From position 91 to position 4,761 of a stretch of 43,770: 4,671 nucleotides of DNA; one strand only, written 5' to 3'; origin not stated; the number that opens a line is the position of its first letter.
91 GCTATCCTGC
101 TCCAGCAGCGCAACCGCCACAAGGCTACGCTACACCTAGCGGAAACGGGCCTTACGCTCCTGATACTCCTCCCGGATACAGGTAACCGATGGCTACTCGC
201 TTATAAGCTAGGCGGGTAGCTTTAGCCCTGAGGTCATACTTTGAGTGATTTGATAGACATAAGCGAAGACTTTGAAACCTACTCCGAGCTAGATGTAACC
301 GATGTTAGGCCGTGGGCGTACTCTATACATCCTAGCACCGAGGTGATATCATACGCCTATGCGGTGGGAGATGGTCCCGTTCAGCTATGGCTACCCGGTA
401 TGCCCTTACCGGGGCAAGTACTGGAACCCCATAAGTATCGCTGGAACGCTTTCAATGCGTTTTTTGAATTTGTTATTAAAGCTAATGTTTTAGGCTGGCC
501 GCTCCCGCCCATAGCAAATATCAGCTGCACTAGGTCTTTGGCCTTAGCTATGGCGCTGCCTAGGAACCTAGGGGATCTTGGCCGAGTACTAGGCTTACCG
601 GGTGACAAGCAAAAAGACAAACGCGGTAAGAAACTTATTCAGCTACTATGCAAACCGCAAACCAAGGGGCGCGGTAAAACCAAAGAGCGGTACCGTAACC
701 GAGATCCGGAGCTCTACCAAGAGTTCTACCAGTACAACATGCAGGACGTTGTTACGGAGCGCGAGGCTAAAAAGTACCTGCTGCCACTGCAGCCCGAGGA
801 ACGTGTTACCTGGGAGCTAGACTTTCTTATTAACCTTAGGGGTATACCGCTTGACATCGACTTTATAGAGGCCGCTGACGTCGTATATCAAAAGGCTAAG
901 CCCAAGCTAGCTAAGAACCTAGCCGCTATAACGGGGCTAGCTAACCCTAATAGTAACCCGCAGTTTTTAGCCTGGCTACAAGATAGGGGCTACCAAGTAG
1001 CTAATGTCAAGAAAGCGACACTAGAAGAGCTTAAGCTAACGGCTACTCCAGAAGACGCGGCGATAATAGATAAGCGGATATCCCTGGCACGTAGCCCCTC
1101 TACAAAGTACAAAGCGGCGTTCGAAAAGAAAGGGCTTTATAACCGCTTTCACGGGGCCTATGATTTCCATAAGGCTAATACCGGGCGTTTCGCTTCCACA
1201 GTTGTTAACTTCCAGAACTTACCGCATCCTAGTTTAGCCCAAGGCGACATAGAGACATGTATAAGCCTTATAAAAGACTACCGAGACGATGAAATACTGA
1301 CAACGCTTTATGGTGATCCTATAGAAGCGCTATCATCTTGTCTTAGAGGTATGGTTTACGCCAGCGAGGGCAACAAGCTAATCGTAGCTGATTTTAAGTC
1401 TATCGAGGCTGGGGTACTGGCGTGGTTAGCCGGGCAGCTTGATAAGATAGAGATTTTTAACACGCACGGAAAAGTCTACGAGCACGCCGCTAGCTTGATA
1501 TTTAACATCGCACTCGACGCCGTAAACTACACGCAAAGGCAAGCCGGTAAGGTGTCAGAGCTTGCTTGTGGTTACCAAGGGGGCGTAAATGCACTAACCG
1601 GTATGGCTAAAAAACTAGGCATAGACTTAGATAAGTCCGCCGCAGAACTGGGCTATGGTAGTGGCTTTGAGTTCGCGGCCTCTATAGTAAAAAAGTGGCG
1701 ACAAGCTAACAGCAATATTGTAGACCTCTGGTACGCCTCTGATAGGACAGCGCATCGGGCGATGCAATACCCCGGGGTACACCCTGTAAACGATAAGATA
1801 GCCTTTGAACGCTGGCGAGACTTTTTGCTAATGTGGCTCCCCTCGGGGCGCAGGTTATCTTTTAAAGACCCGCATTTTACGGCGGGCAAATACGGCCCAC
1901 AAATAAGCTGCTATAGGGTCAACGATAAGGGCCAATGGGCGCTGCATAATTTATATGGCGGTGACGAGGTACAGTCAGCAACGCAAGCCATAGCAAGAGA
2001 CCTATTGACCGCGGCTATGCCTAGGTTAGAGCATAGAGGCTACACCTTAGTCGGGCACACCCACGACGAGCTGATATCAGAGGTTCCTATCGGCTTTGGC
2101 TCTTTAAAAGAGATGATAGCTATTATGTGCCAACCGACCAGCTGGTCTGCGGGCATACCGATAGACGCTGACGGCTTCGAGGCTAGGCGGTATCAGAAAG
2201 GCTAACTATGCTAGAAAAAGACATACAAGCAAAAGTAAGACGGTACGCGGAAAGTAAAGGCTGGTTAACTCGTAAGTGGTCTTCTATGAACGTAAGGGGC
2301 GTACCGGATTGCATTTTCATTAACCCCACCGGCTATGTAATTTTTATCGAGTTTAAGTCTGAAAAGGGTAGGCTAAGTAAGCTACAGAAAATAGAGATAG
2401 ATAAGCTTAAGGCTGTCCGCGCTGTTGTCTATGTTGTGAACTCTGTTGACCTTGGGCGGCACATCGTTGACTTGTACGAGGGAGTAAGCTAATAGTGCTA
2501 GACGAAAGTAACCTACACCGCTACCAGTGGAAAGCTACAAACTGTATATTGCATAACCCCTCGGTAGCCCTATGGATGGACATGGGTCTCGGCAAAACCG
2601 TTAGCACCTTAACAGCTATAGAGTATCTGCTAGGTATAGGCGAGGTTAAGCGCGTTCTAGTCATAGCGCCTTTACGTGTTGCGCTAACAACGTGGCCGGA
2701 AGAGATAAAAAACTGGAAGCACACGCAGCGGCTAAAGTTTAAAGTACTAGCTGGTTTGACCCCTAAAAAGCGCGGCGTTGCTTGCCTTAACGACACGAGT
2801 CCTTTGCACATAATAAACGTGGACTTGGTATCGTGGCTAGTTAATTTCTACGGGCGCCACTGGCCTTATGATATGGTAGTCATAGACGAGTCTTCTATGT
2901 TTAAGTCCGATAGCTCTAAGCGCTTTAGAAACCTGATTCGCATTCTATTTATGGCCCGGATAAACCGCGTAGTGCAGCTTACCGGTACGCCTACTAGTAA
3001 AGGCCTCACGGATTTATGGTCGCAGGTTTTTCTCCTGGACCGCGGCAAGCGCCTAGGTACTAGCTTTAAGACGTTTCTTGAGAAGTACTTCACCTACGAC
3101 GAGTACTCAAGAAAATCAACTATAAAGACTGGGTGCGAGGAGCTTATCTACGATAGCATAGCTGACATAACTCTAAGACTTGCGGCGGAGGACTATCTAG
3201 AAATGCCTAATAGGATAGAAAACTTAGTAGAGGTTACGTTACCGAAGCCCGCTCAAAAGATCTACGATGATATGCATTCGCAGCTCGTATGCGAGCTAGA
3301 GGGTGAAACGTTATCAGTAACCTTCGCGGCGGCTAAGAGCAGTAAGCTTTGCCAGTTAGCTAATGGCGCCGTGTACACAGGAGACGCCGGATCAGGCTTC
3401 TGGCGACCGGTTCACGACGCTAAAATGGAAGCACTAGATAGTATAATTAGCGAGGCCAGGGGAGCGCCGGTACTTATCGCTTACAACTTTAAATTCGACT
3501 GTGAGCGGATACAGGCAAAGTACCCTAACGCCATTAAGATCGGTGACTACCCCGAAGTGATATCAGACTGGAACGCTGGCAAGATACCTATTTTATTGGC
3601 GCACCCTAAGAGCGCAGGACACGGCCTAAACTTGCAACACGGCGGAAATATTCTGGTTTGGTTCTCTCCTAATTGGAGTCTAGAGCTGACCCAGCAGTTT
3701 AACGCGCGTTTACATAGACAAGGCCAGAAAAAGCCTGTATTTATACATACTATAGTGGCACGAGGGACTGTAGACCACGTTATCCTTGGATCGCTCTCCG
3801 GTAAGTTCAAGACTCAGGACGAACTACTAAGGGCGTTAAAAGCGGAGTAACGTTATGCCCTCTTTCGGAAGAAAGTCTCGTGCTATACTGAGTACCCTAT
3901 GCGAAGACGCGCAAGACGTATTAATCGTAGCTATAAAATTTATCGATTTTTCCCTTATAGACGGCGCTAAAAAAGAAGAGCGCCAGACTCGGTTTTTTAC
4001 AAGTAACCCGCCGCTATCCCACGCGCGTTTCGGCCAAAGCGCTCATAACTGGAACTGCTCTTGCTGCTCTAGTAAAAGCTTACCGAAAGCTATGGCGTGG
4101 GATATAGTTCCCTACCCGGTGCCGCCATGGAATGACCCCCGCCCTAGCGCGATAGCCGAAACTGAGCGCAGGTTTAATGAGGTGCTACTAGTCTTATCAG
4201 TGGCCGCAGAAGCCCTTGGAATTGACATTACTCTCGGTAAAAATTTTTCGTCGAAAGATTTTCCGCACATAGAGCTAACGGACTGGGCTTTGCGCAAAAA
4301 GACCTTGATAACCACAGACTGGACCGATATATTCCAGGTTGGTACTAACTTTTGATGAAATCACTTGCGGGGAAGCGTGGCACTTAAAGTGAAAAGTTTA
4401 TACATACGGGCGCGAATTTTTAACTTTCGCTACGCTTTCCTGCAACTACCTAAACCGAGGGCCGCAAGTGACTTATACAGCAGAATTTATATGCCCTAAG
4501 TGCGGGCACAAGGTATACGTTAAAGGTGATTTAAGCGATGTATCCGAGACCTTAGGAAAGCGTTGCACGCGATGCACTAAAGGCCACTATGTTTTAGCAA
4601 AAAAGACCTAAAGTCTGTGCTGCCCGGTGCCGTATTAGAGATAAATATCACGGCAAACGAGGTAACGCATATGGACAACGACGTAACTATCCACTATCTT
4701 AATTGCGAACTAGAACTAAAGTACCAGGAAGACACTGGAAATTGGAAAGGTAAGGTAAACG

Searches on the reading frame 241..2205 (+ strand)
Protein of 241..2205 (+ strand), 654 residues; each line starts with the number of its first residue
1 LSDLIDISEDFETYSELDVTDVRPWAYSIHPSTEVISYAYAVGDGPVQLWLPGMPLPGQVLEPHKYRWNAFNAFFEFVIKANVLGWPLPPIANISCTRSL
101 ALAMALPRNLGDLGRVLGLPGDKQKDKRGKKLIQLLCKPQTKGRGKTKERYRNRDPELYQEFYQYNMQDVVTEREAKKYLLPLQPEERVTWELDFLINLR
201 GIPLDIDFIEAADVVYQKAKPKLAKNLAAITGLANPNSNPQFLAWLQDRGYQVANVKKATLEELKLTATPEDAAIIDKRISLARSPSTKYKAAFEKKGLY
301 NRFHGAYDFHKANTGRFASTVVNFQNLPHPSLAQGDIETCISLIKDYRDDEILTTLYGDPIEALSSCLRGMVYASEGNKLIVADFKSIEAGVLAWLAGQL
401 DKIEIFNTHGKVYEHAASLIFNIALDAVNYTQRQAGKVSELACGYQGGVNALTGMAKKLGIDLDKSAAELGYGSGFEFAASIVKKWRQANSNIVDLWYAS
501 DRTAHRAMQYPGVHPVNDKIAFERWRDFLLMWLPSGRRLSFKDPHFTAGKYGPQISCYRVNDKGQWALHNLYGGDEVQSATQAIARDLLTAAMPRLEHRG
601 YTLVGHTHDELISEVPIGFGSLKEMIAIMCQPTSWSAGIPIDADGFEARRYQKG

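Call 12: search_protein_families(library=pfam, proteins=[window:241-2205:+], max_evalue=0.01)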
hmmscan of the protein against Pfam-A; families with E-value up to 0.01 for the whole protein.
window:241-2205:+ (654 aa): 1 family
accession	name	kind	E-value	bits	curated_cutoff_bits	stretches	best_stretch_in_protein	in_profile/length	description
PF00476.26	DNA_pol_A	-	3e-16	59.8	34.3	1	254-465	58-236/381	DNA polymerase family A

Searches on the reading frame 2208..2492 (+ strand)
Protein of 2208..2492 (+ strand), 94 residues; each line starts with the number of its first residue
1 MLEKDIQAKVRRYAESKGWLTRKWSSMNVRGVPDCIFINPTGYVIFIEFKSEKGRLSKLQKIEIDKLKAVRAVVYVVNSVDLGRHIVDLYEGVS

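Call 12: search_protein_families(library=pfam, proteins=[window:2208-2492:+], max_evalue=0.01)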
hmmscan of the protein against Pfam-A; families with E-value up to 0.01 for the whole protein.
window:2208-2492:+ (94 aa): 1 family
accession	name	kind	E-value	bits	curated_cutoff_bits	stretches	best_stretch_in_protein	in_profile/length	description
PF08774.17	VRR_NUC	-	1.1e-07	32.4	23.8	1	28-80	60-115/116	VRR-NUC domain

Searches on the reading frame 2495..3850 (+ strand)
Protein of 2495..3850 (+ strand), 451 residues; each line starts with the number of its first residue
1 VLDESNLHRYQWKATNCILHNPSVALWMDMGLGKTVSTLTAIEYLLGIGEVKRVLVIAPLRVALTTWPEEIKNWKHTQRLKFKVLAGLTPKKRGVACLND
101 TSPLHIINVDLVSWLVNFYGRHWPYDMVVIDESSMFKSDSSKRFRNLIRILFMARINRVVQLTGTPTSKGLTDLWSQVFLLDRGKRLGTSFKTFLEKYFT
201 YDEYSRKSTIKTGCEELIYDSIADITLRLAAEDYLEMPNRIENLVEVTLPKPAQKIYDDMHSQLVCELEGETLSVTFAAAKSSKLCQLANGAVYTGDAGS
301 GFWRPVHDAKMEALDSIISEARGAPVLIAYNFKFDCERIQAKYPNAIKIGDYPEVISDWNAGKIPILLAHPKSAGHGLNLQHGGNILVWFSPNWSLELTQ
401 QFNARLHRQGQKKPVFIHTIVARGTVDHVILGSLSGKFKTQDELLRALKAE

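Call 12: search_protein_families(library=pfam, proteins=[window:2495-3850:+], max_evalue=0.01)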
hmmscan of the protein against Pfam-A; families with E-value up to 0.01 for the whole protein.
window:2495-3850:+ (451 aa): 5 families
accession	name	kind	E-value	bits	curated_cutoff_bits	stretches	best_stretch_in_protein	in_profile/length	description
PF00176.29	SNF2-rel_dom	-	2.1e-19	70.2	24.9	1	26-273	22-266/290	SNF2-related domain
PF00270.35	DEAD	-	5.7e-08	33.1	26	1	9-170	2-163/167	DEAD/DEAH box helicase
PF04851.21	ResIII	-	6.8e-08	33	22.5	1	6-167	3-163/164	Type III restriction enzyme, res subunit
PF13245.12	AAA_19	-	0.00032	21.3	25.1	1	11-142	1-108/134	AAA domain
PF00271.37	Helicase_C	-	0.0019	18.9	23.5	0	310-410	2-110/110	Helicase conserved C-terminal domain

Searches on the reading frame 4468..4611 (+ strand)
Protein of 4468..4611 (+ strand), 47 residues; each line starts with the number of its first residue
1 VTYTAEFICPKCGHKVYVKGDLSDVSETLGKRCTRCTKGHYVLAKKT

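Call 73: search_protein_families(library=pfam, proteins=[window:4468-4611:+], max_evalue=0.05)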
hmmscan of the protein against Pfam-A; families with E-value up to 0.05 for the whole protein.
window:4468-4611:+ (47 aa): 18 families
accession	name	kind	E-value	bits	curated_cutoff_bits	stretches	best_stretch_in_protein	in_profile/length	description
PF07754.17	HVO_2753_ZBP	-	0.0021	18.3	33.2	1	5-17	15-27/46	Small zinc finger protein HVO_2753-like, Zn-binding pocket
PF05129.18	Zn_ribbon_Elf1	-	0.0053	17.3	29.8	1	4-39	20-55/79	Transcription elongation factor Elf1 like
PF25164.1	CoiA_N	-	0.011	15.6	26.3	1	5-19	16-30/50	Competence protein CoiA, N-terminal domain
PF12773.13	DZR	-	0.012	16.2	27.3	1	7-38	13-32/45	Double zinc ribbon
PF00053.31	EGF_laminin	-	0.013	16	21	0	27-43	25-41/49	Laminin EGF domain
PF08271.17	Zn_Ribbon_TF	-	0.013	15.5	29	1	4-16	17-29/43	TFIIB zinc-binding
PF13248.11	Zn_ribbon_3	-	0.014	15.3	27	0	6-15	2-11/26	zinc-ribbon domain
PF23903.1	Phage_zn_bind_2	-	0.017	15.5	27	1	3-17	28-42/44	Phage zinc binding domain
PF24973.1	EGF_LMN_ATRN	-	0.019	15.5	27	0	27-42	21-36/44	Laminin/attractin EGF domain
PF01096.23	Zn_ribbon_TFIIS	-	0.028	14.7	21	0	7-15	1-9/39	Transcription factor S-II (TFIIS)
PF01907.25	Ribosomal_L37e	-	0.029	14.9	27.6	0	7-18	16-27/53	Ribosomal protein L37e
PF14255.11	Cys_rich_CPXG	-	0.029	14.8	25.2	1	8-37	2-31/52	Cysteine-rich CPXCG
PF22995.2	C2CH-3rd_BIRD-IDD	-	0.034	14.3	27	0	7-22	2-17/25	BIRD-IDD transcription factor, third C2HC zinc finger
PF23547.1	Zn_ribbon_FGT1_1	-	0.036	14.1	27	0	5-13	19-27/35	FORGETTER1 first zinc ribbon domain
PF18439.7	zf_UBZ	-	0.041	14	25.6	0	7-17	3-13/32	Ubiquitin-Binding Zinc Finger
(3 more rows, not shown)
